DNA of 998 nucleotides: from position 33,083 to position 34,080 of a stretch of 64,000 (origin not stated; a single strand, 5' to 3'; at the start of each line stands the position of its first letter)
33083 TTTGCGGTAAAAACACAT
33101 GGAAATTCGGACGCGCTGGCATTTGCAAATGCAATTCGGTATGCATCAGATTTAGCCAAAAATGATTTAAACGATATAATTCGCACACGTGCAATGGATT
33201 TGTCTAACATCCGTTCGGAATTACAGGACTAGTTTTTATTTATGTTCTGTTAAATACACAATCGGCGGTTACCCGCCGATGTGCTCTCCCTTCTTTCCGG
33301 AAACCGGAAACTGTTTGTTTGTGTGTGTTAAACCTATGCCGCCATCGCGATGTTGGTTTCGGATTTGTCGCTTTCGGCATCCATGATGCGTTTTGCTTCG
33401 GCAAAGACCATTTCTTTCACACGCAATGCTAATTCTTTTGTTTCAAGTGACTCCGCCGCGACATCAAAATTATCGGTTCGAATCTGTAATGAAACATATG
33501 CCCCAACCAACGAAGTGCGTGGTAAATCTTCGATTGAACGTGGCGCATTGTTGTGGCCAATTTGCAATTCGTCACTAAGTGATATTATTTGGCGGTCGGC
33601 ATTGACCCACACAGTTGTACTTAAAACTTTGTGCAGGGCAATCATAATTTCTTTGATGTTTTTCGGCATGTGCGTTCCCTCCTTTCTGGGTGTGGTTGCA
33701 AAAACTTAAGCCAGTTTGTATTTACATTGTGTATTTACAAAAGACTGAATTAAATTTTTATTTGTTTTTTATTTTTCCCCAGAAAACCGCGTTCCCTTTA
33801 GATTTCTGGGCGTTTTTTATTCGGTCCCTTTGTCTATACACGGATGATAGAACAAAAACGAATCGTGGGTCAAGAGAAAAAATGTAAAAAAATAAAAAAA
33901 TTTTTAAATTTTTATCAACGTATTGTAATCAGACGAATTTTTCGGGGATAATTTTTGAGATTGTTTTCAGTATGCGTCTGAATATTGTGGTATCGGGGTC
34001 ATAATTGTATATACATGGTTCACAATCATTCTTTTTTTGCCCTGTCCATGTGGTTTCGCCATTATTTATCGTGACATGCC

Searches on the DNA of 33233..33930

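Call 53: search_rna_families(source=window, start=33233, end=33930, threshold=evalue, max_evalue=5)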
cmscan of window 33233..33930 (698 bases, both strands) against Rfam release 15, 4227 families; matches with E-value up to 5: 3.
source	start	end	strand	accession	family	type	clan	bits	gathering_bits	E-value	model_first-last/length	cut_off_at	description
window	33730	33910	+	RF01578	RUF1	Gene; sRNA;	-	18.5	70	0.51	1-264/264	no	Plasmodium RNA of unkown function RUF1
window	33731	33829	-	RF01245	snR9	Gene; snRNA; snoRNA; HACA-box;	CL00036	17.9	58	3.2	1-187/187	no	Small nucleolar RNA snR9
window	33328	33453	-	RF00619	U6atac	Gene; snRNA; splicing;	CL00009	11.1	33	3.7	1-126/126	no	U6atac minor spliceosomal RNA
